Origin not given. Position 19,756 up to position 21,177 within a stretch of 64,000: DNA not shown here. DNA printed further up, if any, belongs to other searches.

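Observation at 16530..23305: Complete tetrahydrofolate one-carbon island with an embedded MFS (putative folate) transporter in an apparent methanogen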

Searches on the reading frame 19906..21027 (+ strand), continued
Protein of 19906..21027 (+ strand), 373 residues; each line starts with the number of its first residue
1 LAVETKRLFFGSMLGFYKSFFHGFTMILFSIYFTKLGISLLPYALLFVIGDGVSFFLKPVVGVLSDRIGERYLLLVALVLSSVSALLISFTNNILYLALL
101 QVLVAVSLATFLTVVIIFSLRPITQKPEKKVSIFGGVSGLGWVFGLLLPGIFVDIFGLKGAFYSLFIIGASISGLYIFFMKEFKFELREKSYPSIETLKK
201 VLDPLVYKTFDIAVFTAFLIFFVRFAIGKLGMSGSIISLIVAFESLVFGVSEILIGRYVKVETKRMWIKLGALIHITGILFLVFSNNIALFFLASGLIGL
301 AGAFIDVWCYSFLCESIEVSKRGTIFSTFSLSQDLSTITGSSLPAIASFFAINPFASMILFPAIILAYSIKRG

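Call 98: search_protein_families(library=ncbifam, proteins=[P0184, P0185, P0186, P0187, P0188, P0189, P0190, P0192, P0193, P0200], max_evalue=1e-10)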
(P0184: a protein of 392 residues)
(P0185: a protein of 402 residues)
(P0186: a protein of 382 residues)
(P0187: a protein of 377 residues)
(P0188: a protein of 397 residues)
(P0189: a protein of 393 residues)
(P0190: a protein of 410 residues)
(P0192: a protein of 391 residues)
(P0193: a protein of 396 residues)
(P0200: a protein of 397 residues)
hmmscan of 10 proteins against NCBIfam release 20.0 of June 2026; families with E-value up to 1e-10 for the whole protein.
P0184 (392 aa): 9 families
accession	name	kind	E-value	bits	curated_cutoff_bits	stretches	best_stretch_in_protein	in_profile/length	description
TIGR00880.1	2_A_01_02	superfamily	1.4e-24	86.8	131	1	56-186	10-141/141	multidrug resistance protein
TIGR00899.1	2A0120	subfamily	2.2e-17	63.2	522.3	1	16-211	4-204/375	sugar efflux transporter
NF007372.0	PRK09874.1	equivalog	9.8e-16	57.8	571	1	7-390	12-399/408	multidrug efflux MFS transporter MdtG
NF053757.1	BclibactTpBcbE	equivalog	1.1e-13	50.9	600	1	11-389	4-389/394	bacillibactin exporter BcbE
TIGR00895.1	2A0115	subfamily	1.5e-13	50.5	418.55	0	36-186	44-195/398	aromatic acid/H+ symport family MFS transporter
NF012174.0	tet_MFS_A_B_C_D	equivalog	1.6e-13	50.2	475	1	11-361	4-355/382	Tet(A)/Tet(B)/Tet(C) family tetracycline efflux MFS transporter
TIGR00711.1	efflux_EmrB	subfamily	6.8e-13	48.2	230.2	0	13-202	6-191/485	DHA2 family efflux MFS transporter permease subunit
TIGR00881.1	2A0104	subfamily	1.4e-12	47.4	407.75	0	263-391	44-173/379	phosphoglycerate transporter protein PgtP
NF007782.0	PRK10473.1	subfamily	8.2e-12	44.9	417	1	38-198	32-193/394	MdtL family multidrug efflux MFS transporter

P0185 (402 aa): 25 families
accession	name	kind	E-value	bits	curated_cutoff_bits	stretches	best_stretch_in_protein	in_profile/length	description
TIGR00880.1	2_A_01_02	superfamily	2.9e-31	108.5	131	2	42-175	1-135/141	multidrug resistance protein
TIGR00711.1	efflux_EmrB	subfamily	6.4e-24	84.5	230.2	1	27-183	25-182/485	DHA2 family efflux MFS transporter permease subunit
TIGR00900.1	2A0121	subfamily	5.7e-21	75.3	319.6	1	27-359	22-361/364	H+ Antiporter protein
NF047574.1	opine_export_Sa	equivalog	5.6e-19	68.4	235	1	8-378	12-381/388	staphylopine family metallophore export MFS transporter CntE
NF012174.0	tet_MFS_A_B_C_D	equivalog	4.9e-18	65.1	475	1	40-382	41-381/382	Tet(A)/Tet(B)/Tet(C) family tetracycline efflux MFS transporter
NF007372.0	PRK09874.1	equivalog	5.7e-18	65.2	571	1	10-375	20-388/408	multidrug efflux MFS transporter MdtG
TIGR00897.2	2A0118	subfamily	6.7e-18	64.8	375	1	13-378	17-394/401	RbtT/DalT/CsbX family MFS transporter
TIGR00881.1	2A0104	subfamily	2e-16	60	407.75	0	228-383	13-171/379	phosphoglycerate transporter protein PgtP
TIGR00895.1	2A0115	subfamily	3.4e-16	59.2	418.55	1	25-178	38-189/398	aromatic acid/H+ symport family MFS transporter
NF053757.1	BclibactTpBcbE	equivalog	1.1e-15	57.5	600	0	11-177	10-181/394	bacillibactin exporter BcbE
NF000218.1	FexA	exception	1.2e-15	57.1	900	1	24-174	41-192/475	chloramphenicol/florfenicol efflux MFS transporter FexA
NF012177.1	tet_MFS_42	exception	1e-14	54.6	850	0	42-190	39-187/411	tetracycline efflux MFS transporter Tet(42)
TIGR00899.1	2A0120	subfamily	1.4e-14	54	522.3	0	246-384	34-173/375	sugar efflux transporter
TIGR00710.1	efflux_Bcr_CflA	subfamily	4.9e-14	52.6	200.9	0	58-261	59-258/385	Bcr/CflA family efflux MFS transporter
NF008586.0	PRK11551.1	equivalog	7.4e-14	51.5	410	0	30-176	41-190/406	3-(3-hydroxy-phenyl)propionate transporter MhpT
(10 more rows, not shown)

P0186 (382 aa): 36 families (the best 25 are shown)
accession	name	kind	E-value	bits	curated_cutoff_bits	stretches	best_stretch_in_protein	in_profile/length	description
TIGR00880.1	2_A_01_02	superfamily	1.1e-30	106.6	131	2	43-182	1-140/141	multidrug resistance protein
TIGR00710.1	efflux_Bcr_CflA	subfamily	4.8e-27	95.4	200.9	1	9-247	9-251/385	Bcr/CflA family efflux MFS transporter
TIGR00711.1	efflux_EmrB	subfamily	4.7e-26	91.6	230.2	1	7-190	4-187/485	DHA2 family efflux MFS transporter permease subunit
NF008314.0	PRK11102.1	equivalog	6e-25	88.3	303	1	14-225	17-233/396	Bcr/CflA family multidrug efflux MFS transporter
NF007372.0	PRK09874.1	equivalog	3e-24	85.9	571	1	5-318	14-338/408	multidrug efflux MFS transporter MdtG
TIGR00881.1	2A0104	subfamily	1.6e-22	80.1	407.75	1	33-179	23-169/379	phosphoglycerate transporter protein PgtP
NF053757.1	BclibactTpBcbE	equivalog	1.6e-19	70.1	600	1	18-379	15-390/394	bacillibactin exporter BcbE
NF012174.0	tet_MFS_A_B_C_D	equivalog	2.3e-18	66.2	475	1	5-375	3-376/382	Tet(A)/Tet(B)/Tet(C) family tetracycline efflux MFS transporter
NF040856.1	FexB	exception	5.8e-18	64.9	950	1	3-182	12-191/469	chloramphenicol/florfenicol efflux MFS transporter FexB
NF011571.1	PRK14995.1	subfamily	8.1e-18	64.4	701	0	26-193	30-195/493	SmvA family efflux MFS transporter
NF012195.0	tet_MFS_H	exception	2.7e-17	62.9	840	1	3-183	2-182/392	tetracycline efflux MFS transporter Tet(H)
NF000218.1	FexA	exception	4e-16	58.7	900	0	7-177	23-190/475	chloramphenicol/florfenicol efflux MFS transporter FexA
NF012207.0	tet_MFS_H_J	exception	4.1e-16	59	700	1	3-187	2-186/392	Tet(H)/Tet(J) family tetracycline efflux MFS transporter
TIGR00894.1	2A0114euk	subfamily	8.1e-16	57.6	626.45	1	237-377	75-215/465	Na(+)-dependent inorganic phosphate cotransporter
NF007799.0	PRK10504.1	subfamily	1.2e-15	57.4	426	1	14-185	19-190/471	multidrug transporter subunit MdtD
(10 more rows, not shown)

P0187 (377 aa): 35 families (the best 25 are shown)
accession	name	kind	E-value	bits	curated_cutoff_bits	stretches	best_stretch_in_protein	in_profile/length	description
NF012174.0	tet_MFS_A_B_C_D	equivalog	3.6e-59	200.5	475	1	2-351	12-361/382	Tet(A)/Tet(B)/Tet(C) family tetracycline efflux MFS transporter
NF045486.1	tet_MFS_30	exception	1.1e-42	146.7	730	1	3-362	14-372/392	tetracycline efflux MFS transporter Tet(30)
NF012193.0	tet_MFS_A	exception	1.2e-41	143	840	1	3-357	15-369/394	tetracycline efflux MFS transporter Tet(A)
NF012191.0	tet_MFS_C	exception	3.2e-41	141.6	850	1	4-350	17-363/396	tetracycline efflux MFS transporter Tet(C)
NF045684.1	tet_MFS_65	exception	1.2e-37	130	800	1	3-347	7-351/383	tetracycline efflux MFS transporter Tet(65)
NF012207.0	tet_MFS_H_J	exception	1.4e-37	129.6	700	1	3-352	14-364/392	Tet(H)/Tet(J) family tetracycline efflux MFS transporter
NF012195.0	tet_MFS_H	exception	1.8e-37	129.4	840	1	3-360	14-376/392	tetracycline efflux MFS transporter Tet(H)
NF012186.0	tet_MFS_D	exception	1e-36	126.8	775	1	3-345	14-354/394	tetracycline efflux MFS transporter Tet(D)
NF012190.1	tet_MFS_B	exception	1.2e-36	126.7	850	1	3-349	14-360/400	tetracycline efflux MFS transporter Tet(B)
NF012187.0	tet_MFS_E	exception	1.7e-36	126.2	820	1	1-344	12-356/405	tetracycline efflux MFS transporter Tet(E)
TIGR00880.1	2_A_01_02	superfamily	2.6e-36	124.8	131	1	30-167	1-140/141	multidrug resistance protein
NF045488.1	tet_MFS_62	exception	7.6e-35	120.8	775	1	3-350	13-358/385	tetracycline efflux MFS transporter Tet(62)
NF012188.1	tet_MFS_Y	exception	1.8e-34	119.5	820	1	3-347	14-361/391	tetracycline efflux MFS transporter Tet(Y)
NF012177.1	tet_MFS_42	exception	2.6e-34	119.2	850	1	38-366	47-381/411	tetracycline efflux MFS transporter Tet(42)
NF012192.0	tet_MFS_G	exception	3e-34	118.7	800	1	4-351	15-360/391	tetracycline efflux MFS transporter Tet(G)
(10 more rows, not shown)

P0188 (397 aa): 36 families (the best 25 are shown)
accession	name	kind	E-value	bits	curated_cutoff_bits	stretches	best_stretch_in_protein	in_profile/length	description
TIGR00880.1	2_A_01_02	superfamily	3.5e-30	105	131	2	45-184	1-140/141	multidrug resistance protein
TIGR00881.1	2A0104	subfamily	2.2e-28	99.4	407.75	1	31-201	19-187/379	phosphoglycerate transporter protein PgtP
NF008314.0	PRK11102.1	equivalog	1.1e-23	84.1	303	1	26-256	29-263/396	Bcr/CflA family multidrug efflux MFS transporter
TIGR00711.1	efflux_EmrB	subfamily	1.3e-23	83.5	230.2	1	11-189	6-184/485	DHA2 family efflux MFS transporter permease subunit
TIGR00710.1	efflux_Bcr_CflA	subfamily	2.1e-23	83.4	200.9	1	6-230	5-226/385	Bcr/CflA family efflux MFS transporter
NF007799.0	PRK10504.1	subfamily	3.3e-22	79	426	1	4-186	7-189/471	multidrug transporter subunit MdtD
NF012174.0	tet_MFS_A_B_C_D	equivalog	8.3e-21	74.2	475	1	12-218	7-218/382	Tet(A)/Tet(B)/Tet(C) family tetracycline efflux MFS transporter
NF053757.1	BclibactTpBcbE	equivalog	3.1e-20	72.5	600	1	21-386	16-392/394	bacillibactin exporter BcbE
TIGR00900.1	2A0121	subfamily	7.8e-20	71.5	319.6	1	9-321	1-325/364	H+ Antiporter protein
TIGR00895.1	2A0115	subfamily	1e-19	70.7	418.55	0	22-196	32-206/398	aromatic acid/H+ symport family MFS transporter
NF008654.0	PRK11652.1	equivalog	2.5e-19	69.4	479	1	28-214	30-216/397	multidrug efflux MFS transporter EmrD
TIGR00893.1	2A0114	subfamily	3e-19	69.2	395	0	37-233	24-241/399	D-galactonate transporter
NF003477.0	PRK05122.1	subfamily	5.9e-19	68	374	0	5-182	16-201/404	MFS transporter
TIGR00899.1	2A0120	subfamily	1.3e-17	64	522.3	1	21-381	9-372/375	sugar efflux transporter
NF033134.0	cmlA_floR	equivalog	2.4e-17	63.5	450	1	19-198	22-202/388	CmlA/FloR family chloramphenicol efflux MFS transporter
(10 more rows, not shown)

P0189 (393 aa): 25 families
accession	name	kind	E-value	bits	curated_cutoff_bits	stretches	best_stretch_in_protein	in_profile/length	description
TIGR00880.1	2_A_01_02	superfamily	1.2e-29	103.2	131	2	46-176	3-134/141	multidrug resistance protein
NF012174.0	tet_MFS_A_B_C_D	equivalog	7.8e-20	71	475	1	41-353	40-352/382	Tet(A)/Tet(B)/Tet(C) family tetracycline efflux MFS transporter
TIGR00711.1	efflux_EmrB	subfamily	5.7e-18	64.9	230.2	0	30-192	26-191/485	DHA2 family efflux MFS transporter permease subunit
TIGR00899.1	2A0120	subfamily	8.7e-17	61.3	522.3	0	232-380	20-172/375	sugar efflux transporter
NF007372.0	PRK09874.1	equivalog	3.2e-15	56.2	571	1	25-380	33-394/408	multidrug efflux MFS transporter MdtG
NF047574.1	opine_export_Sa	equivalog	3.6e-14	52.6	235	1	28-379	28-383/388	staphylopine family metallophore export MFS transporter CntE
NF012187.0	tet_MFS_E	exception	5e-14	52.2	820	0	43-200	43-196/405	tetracycline efflux MFS transporter Tet(E)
TIGR00710.1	efflux_Bcr_CflA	subfamily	1.4e-13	51.1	200.9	1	26-379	25-381/385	Bcr/CflA family efflux MFS transporter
NF012192.0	tet_MFS_G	exception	2.7e-13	49.7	800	1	42-356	42-356/391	tetracycline efflux MFS transporter Tet(G)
TIGR00897.2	2A0118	subfamily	4.1e-13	49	375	0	182-370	197-387/401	RbtT/DalT/CsbX family MFS transporter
TIGR00893.1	2A0114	subfamily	5.5e-13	48.6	395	0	37-177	247-396/399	D-galactonate transporter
NF003477.0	PRK05122.1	subfamily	7.3e-13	47.9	374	0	230-293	38-103/404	MFS transporter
NF000089.1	qac_MFS_AB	exception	9.6e-13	47.7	900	0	37-187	53-202/514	QacA/B family quaternary ammonium compound efflux MFS transporter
NF053757.1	BclibactTpBcbE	equivalog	9.8e-13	47.8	600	1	27-380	23-388/394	bacillibactin exporter BcbE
NF008270.1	PRK11043.1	equivalog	1.1e-12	47.8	430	0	6-258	9-253/382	purine nucleoside transporter PunC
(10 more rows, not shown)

P0190 (410 aa): 10 families
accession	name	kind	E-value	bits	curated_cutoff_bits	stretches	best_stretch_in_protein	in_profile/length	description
TIGR00880.1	2_A_01_02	superfamily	2.9e-24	85.8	131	1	45-179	2-137/141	multidrug resistance protein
TIGR00900.1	2A0121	subfamily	2.9e-19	69.7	319.6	1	228-380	19-175/364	H+ Antiporter protein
NF012174.0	tet_MFS_A_B_C_D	equivalog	6.9e-16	58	475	1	41-190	40-189/382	Tet(A)/Tet(B)/Tet(C) family tetracycline efflux MFS transporter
NF012177.1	tet_MFS_42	exception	2.9e-15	56.4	850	0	43-185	38-180/411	tetracycline efflux MFS transporter Tet(42)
TIGR00710.1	efflux_Bcr_CflA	subfamily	2e-13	50.5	200.9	0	60-320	59-324/385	Bcr/CflA family efflux MFS transporter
TIGR00895.1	2A0115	subfamily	2.9e-13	49.5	418.55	1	32-189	43-202/398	aromatic acid/H+ symport family MFS transporter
NF000089.1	qac_MFS_AB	exception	1.3e-12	47.3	900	0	52-190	67-206/514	QacA/B family quaternary ammonium compound efflux MFS transporter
NF045486.1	tet_MFS_30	exception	1.6e-12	47.4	730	0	28-189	25-189/392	tetracycline efflux MFS transporter Tet(30)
NF012169.0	qepA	equivalog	4.1e-11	42.2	1075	0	30-170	45-183/511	fluoroquinolone efflux MFS transporter QepA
NF041040.1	FslB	exception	5e-11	42.2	600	0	8-181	10-187/417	rhizoferrin export MFS transporter FslB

P0192 (391 aa): 20 families
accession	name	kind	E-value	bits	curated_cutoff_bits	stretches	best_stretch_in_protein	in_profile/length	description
TIGR00880.1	2_A_01_02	superfamily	5.1e-24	85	131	1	49-188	6-141/141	multidrug resistance protein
NF012174.0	tet_MFS_A_B_C_D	equivalog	8e-24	84.2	475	2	45-245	44-248/382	Tet(A)/Tet(B)/Tet(C) family tetracycline efflux MFS transporter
NF052222.1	UridTportUriT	equivalog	1.6e-16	60.3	600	1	33-192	37-192/463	uridine transporter UriT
NF012177.1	tet_MFS_42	exception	1.8e-16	60.4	850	0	253-379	49-172/411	tetracycline efflux MFS transporter Tet(42)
NF007472.0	PRK10054.1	equivalog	4.7e-16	58.8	582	1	203-382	6-184/395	efflux MFS transporter YdeE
NF012207.0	tet_MFS_H_J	exception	7e-16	58.2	700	0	46-246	46-251/392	Tet(H)/Tet(J) family tetracycline efflux MFS transporter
NF012195.0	tet_MFS_H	exception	8.2e-16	58.1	840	0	45-246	45-251/392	tetracycline efflux MFS transporter Tet(H)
NF012190.1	tet_MFS_B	exception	7.7e-15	54.8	850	0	45-193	45-187/400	tetracycline efflux MFS transporter Tet(B)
NF053757.1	BclibactTpBcbE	equivalog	3.2e-14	52.7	600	1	27-379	23-388/394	bacillibactin exporter BcbE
TIGR00895.1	2A0115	subfamily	2.1e-13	50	418.55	0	24-193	35-200/398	aromatic acid/H+ symport family MFS transporter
NF012194.0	tet_MFS_J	exception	3.6e-13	49.2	870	0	46-246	46-251/398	tetracycline efflux MFS transporter Tet(J)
NF038246.1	bile_salt_MFS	equivalog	1.1e-12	47.6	400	0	34-197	34-198/408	conjugated bile salt MFS transporter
TIGR00890.1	2A0111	subfamily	1.6e-12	47.1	374.85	0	11-178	210-375/377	oxalate/formate antiport family MFS transporter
NF007372.0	PRK09874.1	equivalog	2.3e-12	46.7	571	0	12-298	20-316/408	multidrug efflux MFS transporter MdtG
NF049980.1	SfMCT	equivalog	5.8e-12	45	320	0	211-381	8-178/378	L-lactate MFS transporter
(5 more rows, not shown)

P0193 (396 aa): 11 families
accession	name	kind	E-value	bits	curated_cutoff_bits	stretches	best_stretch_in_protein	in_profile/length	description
TIGR00880.1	2_A_01_02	superfamily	6.1e-29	100.9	131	2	254-389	1-136/141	multidrug resistance protein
NF012174.0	tet_MFS_A_B_C_D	equivalog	2.7e-15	56.1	475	0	26-185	22-183/382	Tet(A)/Tet(B)/Tet(C) family tetracycline efflux MFS transporter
TIGR00711.1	efflux_EmrB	subfamily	4.8e-15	55.3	230.2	0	51-173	47-170/485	DHA2 family efflux MFS transporter permease subunit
NF053757.1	BclibactTpBcbE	equivalog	1.1e-14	54.2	600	0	253-382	39-173/394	bacillibactin exporter BcbE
NF008314.0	PRK11102.1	equivalog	5.1e-14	52.3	303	0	26-182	30-187/396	Bcr/CflA family multidrug efflux MFS transporter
NF045486.1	tet_MFS_30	exception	1.8e-13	50.5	730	0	28-179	25-178/392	tetracycline efflux MFS transporter Tet(30)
NF045684.1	tet_MFS_65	exception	4.8e-12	45.7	800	0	41-172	35-165/383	tetracycline efflux MFS transporter Tet(65)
TIGR00710.1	efflux_Bcr_CflA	subfamily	5e-12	46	200.9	0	31-200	30-199/385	Bcr/CflA family efflux MFS transporter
NF007799.0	PRK10504.1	subfamily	6e-12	45.2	426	0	248-375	42-169/471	multidrug transporter subunit MdtD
TIGR00900.1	2A0121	subfamily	1.8e-11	44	319.6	0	235-379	19-166/364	H+ Antiporter protein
TIGR00893.1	2A0114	subfamily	8.6e-11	41.4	395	0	37-363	25-370/399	D-galactonate transporter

P0200 (397 aa): 42 families (the best 25 are shown)
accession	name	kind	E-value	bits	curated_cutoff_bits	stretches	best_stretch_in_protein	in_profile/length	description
NF012174.0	tet_MFS_A_B_C_D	equivalog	9.4e-64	215.6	475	1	8-364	2-359/382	Tet(A)/Tet(B)/Tet(C) family tetracycline efflux MFS transporter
NF045486.1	tet_MFS_30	exception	3.9e-50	171.2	730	1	8-364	3-360/392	tetracycline efflux MFS transporter Tet(30)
NF012207.0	tet_MFS_H_J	exception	2.5e-45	155.2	700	1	8-360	3-357/392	Tet(H)/Tet(J) family tetracycline efflux MFS transporter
NF012195.0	tet_MFS_H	exception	1.3e-42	146.3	840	1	8-364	3-363/392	tetracycline efflux MFS transporter Tet(H)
NF012190.1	tet_MFS_B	exception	3.1e-41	141.7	850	1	11-342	6-338/400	tetracycline efflux MFS transporter Tet(B)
NF012194.0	tet_MFS_J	exception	4.6e-41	141.1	870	1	8-360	3-357/398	tetracycline efflux MFS transporter Tet(J)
NF012191.0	tet_MFS_C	exception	1.2e-40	139.7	850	1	9-356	6-354/396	tetracycline efflux MFS transporter Tet(C)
NF045684.1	tet_MFS_65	exception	5.5e-40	137.7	800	1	17-362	5-350/383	tetracycline efflux MFS transporter Tet(65)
NF012193.0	tet_MFS_A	exception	7.3e-40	137.1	840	1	5-377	2-376/394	tetracycline efflux MFS transporter Tet(A)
NF012177.1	tet_MFS_42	exception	2e-39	136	850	1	40-390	33-386/411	tetracycline efflux MFS transporter Tet(42)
NF045488.1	tet_MFS_62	exception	2.3e-39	135.6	775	1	8-365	2-360/385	tetracycline efflux MFS transporter Tet(62)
NF012186.0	tet_MFS_D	exception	3.8e-39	134.8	775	1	12-368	7-362/394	tetracycline efflux MFS transporter Tet(D)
NF012188.1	tet_MFS_Y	exception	5.1e-39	134.4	820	1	8-356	3-351/391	tetracycline efflux MFS transporter Tet(Y)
NF012192.0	tet_MFS_G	exception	1.8e-37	129.3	800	1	12-376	7-374/391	tetracycline efflux MFS transporter Tet(G)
TIGR00880.1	2_A_01_02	superfamily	3.9e-37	127.5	131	1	46-183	1-140/141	multidrug resistance protein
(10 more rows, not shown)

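Call 101: list_cluster_members(proteins=[L056:14271-16628:+, L056:6677-8212:+, L055:5859-7112:+, L055:13045-13905:+, L055:2480-3955:+, L046:74-1456:+, L046:15922-16713:+, L048:16185-16976:+, L052:10737-11666:+, L052:15369-16940:-])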
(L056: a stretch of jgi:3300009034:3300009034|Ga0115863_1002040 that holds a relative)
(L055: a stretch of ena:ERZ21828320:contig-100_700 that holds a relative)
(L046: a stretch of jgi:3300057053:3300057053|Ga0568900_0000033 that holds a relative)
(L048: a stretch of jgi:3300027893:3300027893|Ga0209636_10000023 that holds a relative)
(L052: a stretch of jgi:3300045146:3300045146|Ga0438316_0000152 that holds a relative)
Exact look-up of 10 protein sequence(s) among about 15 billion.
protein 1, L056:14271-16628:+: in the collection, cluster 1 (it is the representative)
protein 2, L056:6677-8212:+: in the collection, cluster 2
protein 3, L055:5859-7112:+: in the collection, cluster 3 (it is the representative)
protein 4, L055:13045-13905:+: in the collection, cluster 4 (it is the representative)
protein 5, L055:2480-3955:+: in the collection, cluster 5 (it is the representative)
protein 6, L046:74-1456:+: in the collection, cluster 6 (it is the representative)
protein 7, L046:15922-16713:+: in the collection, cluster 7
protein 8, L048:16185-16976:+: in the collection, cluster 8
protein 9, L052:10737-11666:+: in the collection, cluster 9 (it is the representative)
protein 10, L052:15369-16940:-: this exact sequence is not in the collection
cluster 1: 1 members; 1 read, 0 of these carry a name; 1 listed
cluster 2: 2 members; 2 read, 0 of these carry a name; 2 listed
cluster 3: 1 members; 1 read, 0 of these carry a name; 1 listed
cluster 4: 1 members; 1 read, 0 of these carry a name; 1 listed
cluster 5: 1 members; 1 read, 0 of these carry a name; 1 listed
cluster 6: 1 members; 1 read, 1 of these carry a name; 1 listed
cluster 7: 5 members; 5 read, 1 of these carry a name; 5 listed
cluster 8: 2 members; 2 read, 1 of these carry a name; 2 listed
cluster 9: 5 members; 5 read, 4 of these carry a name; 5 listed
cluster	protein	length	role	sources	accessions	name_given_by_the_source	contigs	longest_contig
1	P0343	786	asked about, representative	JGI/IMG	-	-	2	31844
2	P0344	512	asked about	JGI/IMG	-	-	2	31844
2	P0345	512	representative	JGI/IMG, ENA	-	-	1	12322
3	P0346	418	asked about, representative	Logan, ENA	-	-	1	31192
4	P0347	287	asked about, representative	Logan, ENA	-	-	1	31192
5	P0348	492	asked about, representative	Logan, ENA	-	-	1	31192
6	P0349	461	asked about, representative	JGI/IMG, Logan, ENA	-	phosphoribosylamine--glycine ligase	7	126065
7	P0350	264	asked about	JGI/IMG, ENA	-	phosphoribosylformylglycinamidine synthase I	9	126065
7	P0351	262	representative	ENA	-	-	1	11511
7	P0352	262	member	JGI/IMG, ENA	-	-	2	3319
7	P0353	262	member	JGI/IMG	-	-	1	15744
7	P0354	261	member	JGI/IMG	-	-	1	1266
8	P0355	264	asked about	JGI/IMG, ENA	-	-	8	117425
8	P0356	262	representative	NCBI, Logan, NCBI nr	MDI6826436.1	MAG: phosphoribosylformylglycinamidine synthase subunit PurQ [Candidatus Aenigmarchaeota ... | phosphoribosylformylglycinamidine synthase subunit PurQ [Candidatus Aenigmarchaeota ...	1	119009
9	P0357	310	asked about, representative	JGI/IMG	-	ribose 1,5-bisphosphate isomerase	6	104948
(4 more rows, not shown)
